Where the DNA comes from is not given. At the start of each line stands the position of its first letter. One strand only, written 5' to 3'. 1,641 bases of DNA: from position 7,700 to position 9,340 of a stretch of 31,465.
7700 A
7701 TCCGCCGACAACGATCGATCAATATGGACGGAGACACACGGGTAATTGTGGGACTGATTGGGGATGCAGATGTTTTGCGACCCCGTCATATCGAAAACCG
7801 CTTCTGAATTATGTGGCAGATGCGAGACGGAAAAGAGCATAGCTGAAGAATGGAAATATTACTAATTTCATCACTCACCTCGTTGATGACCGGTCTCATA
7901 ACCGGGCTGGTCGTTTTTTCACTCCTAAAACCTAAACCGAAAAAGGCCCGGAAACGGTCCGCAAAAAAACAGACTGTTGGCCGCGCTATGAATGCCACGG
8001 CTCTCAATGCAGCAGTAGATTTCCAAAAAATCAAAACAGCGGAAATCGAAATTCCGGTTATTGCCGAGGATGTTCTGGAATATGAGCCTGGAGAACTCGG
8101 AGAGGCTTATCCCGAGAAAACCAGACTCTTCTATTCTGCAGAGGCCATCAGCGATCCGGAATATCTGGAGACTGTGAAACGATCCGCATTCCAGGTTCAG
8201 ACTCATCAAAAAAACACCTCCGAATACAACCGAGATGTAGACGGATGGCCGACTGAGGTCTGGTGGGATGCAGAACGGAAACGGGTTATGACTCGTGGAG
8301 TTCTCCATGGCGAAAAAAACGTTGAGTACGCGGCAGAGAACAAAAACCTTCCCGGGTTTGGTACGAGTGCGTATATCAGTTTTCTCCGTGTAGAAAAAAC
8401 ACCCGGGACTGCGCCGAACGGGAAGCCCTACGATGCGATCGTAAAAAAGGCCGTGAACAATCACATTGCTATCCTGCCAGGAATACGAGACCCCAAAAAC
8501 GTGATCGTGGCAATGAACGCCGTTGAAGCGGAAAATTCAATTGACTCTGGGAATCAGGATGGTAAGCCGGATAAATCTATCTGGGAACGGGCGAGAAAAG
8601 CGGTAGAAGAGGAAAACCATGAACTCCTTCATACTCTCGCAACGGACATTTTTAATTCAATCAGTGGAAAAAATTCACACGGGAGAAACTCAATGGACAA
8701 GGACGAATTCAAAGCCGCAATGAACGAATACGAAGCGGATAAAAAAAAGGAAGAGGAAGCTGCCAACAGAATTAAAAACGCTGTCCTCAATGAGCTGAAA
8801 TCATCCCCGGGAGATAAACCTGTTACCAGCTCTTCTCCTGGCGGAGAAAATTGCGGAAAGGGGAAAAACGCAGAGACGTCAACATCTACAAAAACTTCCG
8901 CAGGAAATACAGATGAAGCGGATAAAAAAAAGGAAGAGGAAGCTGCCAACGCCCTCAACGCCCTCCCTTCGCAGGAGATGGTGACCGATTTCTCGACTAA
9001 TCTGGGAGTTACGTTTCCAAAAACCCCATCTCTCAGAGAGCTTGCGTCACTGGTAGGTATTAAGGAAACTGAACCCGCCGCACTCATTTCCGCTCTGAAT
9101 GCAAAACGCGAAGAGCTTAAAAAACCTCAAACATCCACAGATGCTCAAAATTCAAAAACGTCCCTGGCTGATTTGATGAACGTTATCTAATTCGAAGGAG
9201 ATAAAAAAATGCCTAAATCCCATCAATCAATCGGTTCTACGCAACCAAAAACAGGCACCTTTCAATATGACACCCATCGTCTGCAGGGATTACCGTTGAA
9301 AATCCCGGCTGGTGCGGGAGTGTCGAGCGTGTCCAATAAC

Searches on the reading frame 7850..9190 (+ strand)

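Call 8: search_protein_families(library=pfam, proteins=[window:7850-9190:+], max_evalue=0.001)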
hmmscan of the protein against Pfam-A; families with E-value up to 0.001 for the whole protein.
window:7850-9190:+ (446 aa): 0 families

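Call 46: search_protein_families(library=phrogs, proteins=[window:7850-9190:+], max_evalue=0.00001)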
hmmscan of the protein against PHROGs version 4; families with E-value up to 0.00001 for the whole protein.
window:7850-9190:+ (446 aa): 1 family
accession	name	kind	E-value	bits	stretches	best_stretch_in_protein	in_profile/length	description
phrog_2229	-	head and packaging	1.8e-06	28.5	1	182-371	143-327/428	head maturation protease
